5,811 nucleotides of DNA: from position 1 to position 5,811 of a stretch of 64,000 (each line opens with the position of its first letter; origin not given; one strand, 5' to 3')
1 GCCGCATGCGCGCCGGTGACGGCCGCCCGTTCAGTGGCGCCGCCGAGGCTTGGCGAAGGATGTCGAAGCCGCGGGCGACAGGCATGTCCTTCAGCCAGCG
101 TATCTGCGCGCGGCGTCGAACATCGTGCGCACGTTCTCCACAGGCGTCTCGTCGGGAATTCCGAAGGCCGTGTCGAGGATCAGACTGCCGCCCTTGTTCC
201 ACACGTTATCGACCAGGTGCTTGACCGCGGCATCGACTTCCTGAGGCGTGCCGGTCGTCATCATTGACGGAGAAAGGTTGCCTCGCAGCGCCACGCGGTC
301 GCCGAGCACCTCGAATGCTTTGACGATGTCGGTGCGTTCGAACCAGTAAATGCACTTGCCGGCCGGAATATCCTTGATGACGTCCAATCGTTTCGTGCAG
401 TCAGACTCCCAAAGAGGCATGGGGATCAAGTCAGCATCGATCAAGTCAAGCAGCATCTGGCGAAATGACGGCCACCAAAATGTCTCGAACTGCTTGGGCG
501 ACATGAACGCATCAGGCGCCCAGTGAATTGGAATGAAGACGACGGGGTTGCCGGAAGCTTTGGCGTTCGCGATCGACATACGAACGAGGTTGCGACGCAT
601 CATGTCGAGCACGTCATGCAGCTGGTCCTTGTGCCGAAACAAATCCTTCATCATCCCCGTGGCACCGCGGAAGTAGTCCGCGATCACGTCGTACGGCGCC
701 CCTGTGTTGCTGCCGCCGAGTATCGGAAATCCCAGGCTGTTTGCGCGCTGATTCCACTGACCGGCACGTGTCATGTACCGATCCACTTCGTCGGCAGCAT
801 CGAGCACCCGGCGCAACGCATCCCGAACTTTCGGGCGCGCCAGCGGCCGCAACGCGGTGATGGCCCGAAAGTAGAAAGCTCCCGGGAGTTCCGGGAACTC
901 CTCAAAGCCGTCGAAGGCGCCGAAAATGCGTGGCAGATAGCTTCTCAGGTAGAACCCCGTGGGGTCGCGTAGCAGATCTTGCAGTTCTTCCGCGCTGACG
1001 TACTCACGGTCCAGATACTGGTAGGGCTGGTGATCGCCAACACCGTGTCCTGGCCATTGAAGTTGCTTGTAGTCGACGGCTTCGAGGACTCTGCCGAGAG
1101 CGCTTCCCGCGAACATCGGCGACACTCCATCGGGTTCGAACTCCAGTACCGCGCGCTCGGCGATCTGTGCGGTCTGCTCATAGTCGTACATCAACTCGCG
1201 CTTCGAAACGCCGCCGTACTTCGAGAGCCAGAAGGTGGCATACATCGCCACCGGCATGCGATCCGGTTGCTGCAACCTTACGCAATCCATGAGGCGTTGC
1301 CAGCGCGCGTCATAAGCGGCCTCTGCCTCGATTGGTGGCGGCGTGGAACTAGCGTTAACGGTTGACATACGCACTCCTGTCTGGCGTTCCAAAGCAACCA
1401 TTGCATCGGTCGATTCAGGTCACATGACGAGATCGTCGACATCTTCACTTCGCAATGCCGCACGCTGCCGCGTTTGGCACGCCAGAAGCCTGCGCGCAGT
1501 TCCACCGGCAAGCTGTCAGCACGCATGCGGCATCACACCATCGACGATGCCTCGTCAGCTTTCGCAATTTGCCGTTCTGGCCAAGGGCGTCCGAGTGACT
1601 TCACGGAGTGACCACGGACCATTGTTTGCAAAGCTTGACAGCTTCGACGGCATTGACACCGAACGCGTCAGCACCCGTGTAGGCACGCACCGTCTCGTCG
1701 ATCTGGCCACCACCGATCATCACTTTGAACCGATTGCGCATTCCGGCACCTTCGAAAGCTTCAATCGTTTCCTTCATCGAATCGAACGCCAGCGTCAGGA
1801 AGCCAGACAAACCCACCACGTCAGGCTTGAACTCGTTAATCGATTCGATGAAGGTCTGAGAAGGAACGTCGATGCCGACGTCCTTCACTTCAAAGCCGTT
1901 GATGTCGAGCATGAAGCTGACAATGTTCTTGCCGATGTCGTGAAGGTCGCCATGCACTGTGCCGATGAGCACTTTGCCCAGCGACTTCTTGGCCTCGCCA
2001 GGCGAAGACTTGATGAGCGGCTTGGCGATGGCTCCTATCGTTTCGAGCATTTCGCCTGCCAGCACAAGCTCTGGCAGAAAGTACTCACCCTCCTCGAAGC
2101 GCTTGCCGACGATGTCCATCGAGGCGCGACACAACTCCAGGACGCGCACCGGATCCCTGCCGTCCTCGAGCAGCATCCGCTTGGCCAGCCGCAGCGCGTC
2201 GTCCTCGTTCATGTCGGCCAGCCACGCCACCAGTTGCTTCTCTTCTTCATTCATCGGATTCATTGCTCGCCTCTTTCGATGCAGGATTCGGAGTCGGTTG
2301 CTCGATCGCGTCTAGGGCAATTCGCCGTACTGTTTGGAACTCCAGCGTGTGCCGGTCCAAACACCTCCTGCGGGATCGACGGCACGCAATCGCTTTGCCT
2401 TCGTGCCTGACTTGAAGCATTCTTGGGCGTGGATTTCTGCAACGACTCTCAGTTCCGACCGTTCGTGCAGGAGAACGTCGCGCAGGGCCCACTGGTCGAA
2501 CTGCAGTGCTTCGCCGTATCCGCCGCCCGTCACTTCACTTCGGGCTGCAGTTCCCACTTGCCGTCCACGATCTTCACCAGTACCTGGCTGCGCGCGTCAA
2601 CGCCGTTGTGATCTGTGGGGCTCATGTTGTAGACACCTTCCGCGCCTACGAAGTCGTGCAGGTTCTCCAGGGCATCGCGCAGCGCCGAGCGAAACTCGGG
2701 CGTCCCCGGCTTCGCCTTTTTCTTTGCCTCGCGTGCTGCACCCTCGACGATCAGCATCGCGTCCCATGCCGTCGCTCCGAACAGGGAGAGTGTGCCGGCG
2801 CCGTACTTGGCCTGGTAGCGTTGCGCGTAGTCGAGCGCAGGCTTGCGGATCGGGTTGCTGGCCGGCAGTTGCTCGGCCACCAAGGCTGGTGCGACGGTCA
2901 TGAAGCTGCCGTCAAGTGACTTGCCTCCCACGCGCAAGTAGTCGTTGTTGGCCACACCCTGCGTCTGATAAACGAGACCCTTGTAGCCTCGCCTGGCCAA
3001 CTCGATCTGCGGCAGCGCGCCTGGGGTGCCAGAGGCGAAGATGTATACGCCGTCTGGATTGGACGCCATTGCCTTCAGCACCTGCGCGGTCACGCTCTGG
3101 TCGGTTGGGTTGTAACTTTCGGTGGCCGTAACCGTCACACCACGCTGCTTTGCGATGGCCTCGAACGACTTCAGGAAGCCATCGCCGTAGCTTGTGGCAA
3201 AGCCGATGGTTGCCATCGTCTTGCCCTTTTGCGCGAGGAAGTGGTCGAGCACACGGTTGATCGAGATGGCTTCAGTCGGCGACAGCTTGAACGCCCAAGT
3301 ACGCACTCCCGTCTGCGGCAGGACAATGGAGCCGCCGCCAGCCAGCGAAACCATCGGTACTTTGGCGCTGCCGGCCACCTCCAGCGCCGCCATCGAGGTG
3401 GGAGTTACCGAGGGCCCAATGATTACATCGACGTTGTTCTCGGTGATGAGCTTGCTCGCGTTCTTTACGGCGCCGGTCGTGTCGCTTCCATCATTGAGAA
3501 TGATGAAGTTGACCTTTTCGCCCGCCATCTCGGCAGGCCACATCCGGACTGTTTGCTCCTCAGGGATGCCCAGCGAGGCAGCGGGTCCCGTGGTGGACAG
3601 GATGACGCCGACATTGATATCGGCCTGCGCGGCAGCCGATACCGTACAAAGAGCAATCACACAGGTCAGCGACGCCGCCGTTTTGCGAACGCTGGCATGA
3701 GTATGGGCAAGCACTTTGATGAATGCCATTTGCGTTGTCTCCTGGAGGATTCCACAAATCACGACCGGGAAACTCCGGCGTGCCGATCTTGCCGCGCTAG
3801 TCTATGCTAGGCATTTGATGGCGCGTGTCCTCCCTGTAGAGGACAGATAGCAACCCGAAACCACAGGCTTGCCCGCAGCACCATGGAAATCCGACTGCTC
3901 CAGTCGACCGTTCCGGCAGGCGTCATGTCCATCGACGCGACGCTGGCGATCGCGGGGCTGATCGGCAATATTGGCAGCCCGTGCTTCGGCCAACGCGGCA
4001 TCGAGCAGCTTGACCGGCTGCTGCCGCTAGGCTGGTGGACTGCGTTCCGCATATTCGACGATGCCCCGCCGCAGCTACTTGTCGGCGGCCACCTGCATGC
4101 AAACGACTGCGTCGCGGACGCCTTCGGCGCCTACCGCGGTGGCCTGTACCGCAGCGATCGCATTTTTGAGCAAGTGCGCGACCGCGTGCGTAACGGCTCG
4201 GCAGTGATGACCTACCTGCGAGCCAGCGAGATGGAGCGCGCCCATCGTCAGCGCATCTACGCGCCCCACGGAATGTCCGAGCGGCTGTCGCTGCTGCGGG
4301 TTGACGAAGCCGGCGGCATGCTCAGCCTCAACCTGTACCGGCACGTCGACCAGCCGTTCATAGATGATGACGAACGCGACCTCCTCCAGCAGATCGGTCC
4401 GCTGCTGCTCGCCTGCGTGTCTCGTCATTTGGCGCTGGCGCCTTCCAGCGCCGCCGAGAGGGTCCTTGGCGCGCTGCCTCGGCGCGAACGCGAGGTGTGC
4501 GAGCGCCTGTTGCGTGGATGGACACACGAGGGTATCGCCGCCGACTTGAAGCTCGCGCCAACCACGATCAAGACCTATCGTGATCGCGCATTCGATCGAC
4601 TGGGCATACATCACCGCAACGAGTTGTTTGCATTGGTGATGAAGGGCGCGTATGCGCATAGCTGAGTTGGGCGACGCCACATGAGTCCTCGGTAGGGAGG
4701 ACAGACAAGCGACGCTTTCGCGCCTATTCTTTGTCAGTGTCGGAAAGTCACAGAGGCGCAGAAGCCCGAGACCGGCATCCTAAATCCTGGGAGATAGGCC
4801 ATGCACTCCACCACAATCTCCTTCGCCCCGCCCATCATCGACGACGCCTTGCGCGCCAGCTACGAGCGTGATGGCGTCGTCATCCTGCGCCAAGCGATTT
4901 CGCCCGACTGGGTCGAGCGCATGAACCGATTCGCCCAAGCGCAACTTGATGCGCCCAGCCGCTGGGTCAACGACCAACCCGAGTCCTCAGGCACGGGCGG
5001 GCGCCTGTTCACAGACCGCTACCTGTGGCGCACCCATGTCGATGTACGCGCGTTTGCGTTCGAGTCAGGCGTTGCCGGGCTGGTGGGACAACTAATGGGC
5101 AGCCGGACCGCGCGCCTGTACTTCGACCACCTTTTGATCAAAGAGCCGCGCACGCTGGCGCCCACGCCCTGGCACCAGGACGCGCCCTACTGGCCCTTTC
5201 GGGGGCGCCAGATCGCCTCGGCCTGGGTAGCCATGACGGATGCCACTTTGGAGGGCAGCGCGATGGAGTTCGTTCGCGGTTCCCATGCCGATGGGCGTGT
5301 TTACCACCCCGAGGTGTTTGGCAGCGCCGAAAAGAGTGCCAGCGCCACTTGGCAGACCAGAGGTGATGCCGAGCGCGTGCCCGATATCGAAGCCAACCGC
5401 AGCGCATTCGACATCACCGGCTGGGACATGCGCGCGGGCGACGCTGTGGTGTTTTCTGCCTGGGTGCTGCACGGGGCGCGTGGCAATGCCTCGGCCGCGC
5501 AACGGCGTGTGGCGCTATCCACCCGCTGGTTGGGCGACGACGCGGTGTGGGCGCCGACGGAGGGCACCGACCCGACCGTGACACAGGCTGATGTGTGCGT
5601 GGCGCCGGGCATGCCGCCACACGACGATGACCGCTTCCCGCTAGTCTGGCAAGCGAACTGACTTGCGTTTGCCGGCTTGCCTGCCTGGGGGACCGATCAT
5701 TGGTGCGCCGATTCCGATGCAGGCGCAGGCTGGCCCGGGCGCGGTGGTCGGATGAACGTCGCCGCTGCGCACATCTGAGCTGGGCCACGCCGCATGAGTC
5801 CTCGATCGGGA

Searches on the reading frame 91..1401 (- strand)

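Call 47: search_protein_families(library=pfam, proteins=[window:91-1401:-], max_evalue=0.0001)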
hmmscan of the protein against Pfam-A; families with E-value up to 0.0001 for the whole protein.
window:91-1401:- (436 aa): 1 family
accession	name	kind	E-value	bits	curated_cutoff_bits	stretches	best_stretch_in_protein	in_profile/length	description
PF01208.23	URO-D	-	2.8e-26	92.8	23.9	1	232-434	142-346/346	Uroporphyrinogen decarboxylase (URO-D)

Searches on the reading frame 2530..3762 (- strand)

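Call 47: search_protein_families(library=pfam, proteins=[window:2530-3762:-], max_evalue=0.0001)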
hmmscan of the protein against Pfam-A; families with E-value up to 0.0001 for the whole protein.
window:2530-3762:- (410 aa): 4 families
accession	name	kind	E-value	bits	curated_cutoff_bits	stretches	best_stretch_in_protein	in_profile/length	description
PF13458.12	Peripla_BP_6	-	1.7e-47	163.2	31.7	1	49-388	2-330/343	Periplasmic binding protein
PF01094.35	ANF_receptor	-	8e-16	58.5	25.4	1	80-368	21-323/353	Receptor family ligand binding region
PF13407.12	Peripla_BP_4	-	1.7e-05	25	35.1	0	191-256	11-76/258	Periplasmic binding protein domain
PF13433.12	Peripla_BP_5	-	2.7e-05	23.9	27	0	49-117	1-75/363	Periplasmic binding protein domain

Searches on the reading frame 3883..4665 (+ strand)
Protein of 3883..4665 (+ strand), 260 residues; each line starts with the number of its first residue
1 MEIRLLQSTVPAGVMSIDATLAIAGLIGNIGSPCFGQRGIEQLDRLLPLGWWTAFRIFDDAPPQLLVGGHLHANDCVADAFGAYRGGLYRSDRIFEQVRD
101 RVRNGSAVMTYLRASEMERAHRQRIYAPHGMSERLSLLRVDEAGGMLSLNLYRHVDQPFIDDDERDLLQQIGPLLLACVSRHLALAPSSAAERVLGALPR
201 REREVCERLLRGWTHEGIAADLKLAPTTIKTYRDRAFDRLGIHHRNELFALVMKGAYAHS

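Call 47: search_protein_families(library=pfam, proteins=[window:3883-4665:+], max_evalue=0.0001)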
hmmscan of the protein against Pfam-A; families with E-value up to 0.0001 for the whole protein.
window:3883-4665:+ (260 aa): 1 family
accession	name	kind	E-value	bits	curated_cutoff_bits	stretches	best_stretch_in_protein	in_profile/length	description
PF00196.25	GerE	-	1.9e-10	40.6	23.5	1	198-249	3-54/57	Bacterial regulatory proteins, luxR family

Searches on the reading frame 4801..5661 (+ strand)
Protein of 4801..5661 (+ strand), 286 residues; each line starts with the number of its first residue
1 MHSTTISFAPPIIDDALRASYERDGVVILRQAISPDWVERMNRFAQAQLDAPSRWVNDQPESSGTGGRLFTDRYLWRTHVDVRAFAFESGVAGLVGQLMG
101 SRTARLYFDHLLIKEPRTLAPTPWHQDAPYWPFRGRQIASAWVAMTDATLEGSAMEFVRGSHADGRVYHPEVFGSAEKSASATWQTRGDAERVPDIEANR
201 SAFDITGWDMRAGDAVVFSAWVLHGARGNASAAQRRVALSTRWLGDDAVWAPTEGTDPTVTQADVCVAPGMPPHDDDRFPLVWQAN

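Call 47: search_protein_families(library=pfam, proteins=[window:4801-5661:+], max_evalue=0.0001)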
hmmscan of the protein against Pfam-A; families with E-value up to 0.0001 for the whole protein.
window:4801-5661:+ (286 aa): 1 family
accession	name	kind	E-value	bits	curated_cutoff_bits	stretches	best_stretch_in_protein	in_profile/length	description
PF05721.19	PhyH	-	2e-33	116.9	22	1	21-237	1-213/213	Phytanoyl-CoA dioxygenase (PhyH)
